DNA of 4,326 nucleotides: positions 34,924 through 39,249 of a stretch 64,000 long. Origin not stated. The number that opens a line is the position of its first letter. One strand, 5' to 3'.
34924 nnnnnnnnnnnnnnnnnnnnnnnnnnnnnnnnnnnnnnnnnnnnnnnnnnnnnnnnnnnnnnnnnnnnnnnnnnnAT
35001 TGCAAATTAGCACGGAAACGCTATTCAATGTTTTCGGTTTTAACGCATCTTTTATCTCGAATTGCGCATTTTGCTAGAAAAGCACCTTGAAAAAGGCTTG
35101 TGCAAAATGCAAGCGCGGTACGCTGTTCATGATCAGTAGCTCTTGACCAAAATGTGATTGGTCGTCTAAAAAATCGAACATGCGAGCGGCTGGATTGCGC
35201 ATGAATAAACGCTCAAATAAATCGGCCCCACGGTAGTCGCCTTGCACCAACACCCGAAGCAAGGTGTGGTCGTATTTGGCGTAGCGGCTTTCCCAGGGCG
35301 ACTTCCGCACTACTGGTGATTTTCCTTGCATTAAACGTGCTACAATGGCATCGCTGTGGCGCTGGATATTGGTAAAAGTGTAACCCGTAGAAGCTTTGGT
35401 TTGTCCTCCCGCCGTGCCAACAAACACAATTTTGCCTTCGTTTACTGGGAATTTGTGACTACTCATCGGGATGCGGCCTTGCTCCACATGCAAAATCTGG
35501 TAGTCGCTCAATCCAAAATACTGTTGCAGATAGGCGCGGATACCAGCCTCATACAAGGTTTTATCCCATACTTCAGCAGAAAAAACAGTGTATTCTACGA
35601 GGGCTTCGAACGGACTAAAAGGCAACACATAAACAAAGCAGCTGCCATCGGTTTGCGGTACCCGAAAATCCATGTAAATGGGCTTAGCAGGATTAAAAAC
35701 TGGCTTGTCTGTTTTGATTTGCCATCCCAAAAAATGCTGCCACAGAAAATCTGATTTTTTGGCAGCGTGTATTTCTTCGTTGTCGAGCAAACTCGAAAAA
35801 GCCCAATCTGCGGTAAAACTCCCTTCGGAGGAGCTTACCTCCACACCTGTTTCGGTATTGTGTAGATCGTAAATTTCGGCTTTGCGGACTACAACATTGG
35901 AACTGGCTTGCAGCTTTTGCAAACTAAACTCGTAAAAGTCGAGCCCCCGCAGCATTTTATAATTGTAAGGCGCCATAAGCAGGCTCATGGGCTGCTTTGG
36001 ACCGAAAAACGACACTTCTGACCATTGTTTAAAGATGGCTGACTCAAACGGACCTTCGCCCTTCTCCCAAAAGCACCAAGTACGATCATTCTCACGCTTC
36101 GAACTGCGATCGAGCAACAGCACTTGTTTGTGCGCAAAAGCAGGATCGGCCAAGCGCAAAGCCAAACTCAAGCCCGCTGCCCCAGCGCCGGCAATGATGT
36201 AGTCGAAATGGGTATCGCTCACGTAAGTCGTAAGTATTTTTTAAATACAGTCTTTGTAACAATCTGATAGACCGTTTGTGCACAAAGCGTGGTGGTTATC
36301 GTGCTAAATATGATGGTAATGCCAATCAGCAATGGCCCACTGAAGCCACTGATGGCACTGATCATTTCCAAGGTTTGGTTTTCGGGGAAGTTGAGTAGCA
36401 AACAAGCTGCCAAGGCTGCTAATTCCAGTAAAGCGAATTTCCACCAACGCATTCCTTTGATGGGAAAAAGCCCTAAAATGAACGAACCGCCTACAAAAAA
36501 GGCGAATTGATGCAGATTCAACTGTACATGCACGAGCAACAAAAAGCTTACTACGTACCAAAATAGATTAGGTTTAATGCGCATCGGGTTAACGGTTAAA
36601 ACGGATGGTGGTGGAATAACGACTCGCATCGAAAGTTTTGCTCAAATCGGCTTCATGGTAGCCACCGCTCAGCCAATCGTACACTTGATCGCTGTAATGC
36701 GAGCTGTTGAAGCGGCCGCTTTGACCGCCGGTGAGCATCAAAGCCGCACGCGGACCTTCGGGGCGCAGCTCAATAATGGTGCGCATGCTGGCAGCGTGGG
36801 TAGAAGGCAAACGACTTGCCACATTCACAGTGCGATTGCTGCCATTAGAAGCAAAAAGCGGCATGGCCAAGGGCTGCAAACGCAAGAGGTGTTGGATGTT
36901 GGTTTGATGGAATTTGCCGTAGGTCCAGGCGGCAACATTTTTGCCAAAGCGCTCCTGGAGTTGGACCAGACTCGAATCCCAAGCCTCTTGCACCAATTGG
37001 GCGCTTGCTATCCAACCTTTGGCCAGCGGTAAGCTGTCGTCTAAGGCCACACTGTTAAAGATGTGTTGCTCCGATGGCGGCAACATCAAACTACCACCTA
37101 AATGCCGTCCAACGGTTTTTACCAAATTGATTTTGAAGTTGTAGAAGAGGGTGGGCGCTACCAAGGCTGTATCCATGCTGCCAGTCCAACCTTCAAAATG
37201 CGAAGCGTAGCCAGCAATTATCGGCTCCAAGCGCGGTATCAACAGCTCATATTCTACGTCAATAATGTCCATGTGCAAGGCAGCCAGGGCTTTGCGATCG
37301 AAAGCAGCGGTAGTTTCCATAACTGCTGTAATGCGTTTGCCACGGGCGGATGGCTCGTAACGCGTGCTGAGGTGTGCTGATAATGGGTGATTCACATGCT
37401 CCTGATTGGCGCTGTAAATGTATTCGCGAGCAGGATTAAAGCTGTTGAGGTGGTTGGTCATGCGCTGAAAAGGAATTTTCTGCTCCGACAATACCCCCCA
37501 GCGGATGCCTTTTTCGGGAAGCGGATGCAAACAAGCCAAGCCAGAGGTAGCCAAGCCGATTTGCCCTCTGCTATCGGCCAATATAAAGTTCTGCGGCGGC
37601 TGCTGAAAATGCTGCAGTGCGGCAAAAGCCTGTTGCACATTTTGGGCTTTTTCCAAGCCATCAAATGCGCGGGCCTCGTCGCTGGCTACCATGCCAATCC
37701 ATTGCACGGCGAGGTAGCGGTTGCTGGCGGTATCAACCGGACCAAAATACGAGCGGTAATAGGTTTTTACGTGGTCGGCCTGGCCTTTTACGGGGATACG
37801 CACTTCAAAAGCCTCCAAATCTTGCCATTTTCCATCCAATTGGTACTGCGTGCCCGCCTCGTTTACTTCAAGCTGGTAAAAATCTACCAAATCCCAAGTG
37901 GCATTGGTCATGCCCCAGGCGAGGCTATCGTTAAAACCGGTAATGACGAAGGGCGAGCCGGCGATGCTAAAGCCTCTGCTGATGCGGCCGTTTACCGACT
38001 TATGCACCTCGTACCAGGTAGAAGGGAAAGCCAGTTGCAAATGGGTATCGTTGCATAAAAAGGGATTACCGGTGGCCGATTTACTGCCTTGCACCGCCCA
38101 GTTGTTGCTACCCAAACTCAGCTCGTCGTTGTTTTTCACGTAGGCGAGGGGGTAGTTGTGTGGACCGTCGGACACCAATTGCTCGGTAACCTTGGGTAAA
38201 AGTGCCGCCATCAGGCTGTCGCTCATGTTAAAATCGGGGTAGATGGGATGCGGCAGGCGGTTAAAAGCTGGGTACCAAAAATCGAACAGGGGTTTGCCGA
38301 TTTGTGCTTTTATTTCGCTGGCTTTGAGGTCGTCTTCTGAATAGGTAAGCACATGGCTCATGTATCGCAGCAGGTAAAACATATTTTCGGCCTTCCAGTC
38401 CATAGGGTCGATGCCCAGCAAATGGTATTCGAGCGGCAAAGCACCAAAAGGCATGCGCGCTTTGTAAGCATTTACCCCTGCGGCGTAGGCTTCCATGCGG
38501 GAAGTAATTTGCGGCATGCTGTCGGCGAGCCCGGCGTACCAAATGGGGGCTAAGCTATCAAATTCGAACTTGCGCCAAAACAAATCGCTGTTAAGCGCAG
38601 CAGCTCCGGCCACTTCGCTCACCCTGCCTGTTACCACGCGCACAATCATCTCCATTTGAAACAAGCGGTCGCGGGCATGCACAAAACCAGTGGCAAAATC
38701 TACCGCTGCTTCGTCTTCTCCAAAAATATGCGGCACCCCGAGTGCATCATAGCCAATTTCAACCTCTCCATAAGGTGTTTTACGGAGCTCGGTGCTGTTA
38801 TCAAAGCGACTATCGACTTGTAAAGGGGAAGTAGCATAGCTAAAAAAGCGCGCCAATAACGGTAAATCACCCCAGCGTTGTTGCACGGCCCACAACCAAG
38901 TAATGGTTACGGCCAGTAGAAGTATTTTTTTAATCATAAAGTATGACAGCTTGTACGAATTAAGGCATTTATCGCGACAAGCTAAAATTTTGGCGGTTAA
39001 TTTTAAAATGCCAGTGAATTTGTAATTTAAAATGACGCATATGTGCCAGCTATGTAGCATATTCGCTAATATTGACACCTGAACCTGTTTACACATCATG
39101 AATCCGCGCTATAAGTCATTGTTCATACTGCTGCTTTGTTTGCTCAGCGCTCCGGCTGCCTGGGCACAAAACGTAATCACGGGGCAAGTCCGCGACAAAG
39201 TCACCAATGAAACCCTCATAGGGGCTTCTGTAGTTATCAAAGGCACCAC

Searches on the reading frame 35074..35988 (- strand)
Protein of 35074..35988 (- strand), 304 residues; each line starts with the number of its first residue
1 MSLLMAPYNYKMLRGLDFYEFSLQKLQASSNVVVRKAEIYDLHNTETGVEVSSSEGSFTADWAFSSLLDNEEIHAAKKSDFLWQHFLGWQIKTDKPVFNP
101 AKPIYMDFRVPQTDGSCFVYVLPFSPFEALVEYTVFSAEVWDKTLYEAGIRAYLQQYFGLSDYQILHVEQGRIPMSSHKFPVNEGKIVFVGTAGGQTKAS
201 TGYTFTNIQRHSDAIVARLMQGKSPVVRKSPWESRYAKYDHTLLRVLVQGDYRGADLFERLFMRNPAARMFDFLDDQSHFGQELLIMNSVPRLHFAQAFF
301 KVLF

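Call 52: search_protein_families(library=pfam, max_evalue=0.00001, proteins=[window:35074-35988:-])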
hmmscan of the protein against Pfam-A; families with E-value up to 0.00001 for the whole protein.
window:35074-35988:- (304 aa): 1 family
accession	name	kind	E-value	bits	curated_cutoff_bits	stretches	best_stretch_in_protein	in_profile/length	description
PF05834.18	Lycopene_cycl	-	2.3e-40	139.3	23.4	1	8-292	79-372/380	Lycopene cyclase protein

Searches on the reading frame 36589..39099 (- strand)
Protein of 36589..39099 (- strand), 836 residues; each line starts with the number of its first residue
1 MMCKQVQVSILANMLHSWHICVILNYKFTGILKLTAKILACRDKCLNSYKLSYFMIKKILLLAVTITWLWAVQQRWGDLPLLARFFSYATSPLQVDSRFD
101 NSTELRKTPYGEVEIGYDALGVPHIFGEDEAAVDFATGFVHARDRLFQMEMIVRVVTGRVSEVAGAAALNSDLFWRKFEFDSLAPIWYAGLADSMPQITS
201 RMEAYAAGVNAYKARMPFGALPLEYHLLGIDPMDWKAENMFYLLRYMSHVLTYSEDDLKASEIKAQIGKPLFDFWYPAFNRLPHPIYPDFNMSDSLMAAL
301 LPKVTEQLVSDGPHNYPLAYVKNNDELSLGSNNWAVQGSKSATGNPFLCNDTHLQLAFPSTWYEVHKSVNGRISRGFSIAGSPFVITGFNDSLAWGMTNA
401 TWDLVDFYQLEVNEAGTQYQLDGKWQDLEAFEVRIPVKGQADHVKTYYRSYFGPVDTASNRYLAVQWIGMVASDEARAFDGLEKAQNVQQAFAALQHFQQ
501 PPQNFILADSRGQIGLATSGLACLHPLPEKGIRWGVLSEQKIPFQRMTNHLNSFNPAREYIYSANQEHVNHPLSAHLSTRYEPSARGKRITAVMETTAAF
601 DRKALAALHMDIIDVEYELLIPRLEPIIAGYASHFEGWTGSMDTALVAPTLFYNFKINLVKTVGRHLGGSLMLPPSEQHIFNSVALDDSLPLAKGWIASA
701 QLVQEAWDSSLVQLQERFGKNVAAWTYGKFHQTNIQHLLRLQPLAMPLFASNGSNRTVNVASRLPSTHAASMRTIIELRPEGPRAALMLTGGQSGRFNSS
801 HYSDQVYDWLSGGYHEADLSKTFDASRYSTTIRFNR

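Call 90: search_protein_families(library=pfam, max_evalue=0.00001, proteins=[window:36589-39099:-])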
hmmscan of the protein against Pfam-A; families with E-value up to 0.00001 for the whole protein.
window:36589-39099:- (836 aa): 1 family
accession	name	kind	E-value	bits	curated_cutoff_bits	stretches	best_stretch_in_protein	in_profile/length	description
PF01804.23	Penicil_amidase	-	1.8e-148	497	21.3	1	112-820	1-669/675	Penicillin amidase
